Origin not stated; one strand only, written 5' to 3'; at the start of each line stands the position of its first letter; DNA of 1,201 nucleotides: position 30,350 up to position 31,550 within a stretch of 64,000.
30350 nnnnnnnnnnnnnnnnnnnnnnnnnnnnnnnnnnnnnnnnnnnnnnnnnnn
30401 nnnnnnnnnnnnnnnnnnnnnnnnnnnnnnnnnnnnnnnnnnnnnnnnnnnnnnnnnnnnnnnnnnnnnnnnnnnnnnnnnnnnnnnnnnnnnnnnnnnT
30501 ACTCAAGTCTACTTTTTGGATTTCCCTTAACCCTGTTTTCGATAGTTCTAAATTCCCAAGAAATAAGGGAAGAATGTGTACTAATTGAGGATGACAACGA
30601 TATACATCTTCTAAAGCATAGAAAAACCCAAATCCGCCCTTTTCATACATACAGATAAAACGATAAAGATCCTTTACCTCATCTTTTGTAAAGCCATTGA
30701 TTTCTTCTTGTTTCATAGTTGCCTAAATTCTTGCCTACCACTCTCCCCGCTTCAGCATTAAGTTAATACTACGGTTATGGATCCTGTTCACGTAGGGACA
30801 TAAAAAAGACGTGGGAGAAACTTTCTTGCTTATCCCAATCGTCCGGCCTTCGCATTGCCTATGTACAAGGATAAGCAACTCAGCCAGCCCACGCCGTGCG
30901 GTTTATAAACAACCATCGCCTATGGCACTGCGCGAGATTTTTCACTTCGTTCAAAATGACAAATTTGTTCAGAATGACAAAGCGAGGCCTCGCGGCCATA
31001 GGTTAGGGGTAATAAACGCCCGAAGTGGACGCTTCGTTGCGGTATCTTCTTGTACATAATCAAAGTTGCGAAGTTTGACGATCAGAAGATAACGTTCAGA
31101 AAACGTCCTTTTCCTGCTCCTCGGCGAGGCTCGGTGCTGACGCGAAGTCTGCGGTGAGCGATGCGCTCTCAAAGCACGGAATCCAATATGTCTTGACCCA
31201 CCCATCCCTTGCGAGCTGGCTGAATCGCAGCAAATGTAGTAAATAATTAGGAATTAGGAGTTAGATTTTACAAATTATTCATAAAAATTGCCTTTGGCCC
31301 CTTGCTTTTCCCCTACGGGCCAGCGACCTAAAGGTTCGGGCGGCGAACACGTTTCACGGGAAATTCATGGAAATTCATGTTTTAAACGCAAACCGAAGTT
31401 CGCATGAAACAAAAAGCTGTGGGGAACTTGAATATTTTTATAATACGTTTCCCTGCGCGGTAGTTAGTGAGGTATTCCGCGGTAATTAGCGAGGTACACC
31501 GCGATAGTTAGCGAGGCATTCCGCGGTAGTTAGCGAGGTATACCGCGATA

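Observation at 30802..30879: In both RNA copies the terminator competes with the conserved 3' helix, a riboswitch- or attenuator-like expression platform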

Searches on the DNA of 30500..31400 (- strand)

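Call 6: search_rna_families(source=window, start=30500, end=31400, threshold=evalue, max_evalue=10, show_alignments=3)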
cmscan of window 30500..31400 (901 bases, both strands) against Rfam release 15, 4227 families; matches with E-value up to 10: 0.
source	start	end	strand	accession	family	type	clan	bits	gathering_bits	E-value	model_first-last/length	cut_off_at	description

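Call 54: build_rna_model(alignment_id=A2, structure=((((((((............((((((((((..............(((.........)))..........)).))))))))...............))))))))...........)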
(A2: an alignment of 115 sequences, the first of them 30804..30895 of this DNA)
Model R1 built from alignment A2 (115 sequences, 114 columns); structure: as given.
model positions 94; base pairs 21; branch points 0; effective number of sequences 2.4; information 0.608 bits per position. Calibrated on 0.2 Mb of random sequence (short: E-values are rough).
structure used (alignment columns):
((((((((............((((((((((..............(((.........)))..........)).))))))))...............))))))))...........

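Call 55: search_with_rna_model(model_id=R1, source=window, max_evalue=1, show_alignments=4)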
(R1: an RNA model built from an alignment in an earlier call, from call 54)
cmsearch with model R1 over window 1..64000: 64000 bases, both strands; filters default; matches with E-value up to 1: 2.
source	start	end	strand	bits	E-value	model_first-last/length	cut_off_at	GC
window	30804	30895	-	78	1.1e-15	1-94/94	no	0.51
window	60687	60779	-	70.4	6e-14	1-94/94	no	0.57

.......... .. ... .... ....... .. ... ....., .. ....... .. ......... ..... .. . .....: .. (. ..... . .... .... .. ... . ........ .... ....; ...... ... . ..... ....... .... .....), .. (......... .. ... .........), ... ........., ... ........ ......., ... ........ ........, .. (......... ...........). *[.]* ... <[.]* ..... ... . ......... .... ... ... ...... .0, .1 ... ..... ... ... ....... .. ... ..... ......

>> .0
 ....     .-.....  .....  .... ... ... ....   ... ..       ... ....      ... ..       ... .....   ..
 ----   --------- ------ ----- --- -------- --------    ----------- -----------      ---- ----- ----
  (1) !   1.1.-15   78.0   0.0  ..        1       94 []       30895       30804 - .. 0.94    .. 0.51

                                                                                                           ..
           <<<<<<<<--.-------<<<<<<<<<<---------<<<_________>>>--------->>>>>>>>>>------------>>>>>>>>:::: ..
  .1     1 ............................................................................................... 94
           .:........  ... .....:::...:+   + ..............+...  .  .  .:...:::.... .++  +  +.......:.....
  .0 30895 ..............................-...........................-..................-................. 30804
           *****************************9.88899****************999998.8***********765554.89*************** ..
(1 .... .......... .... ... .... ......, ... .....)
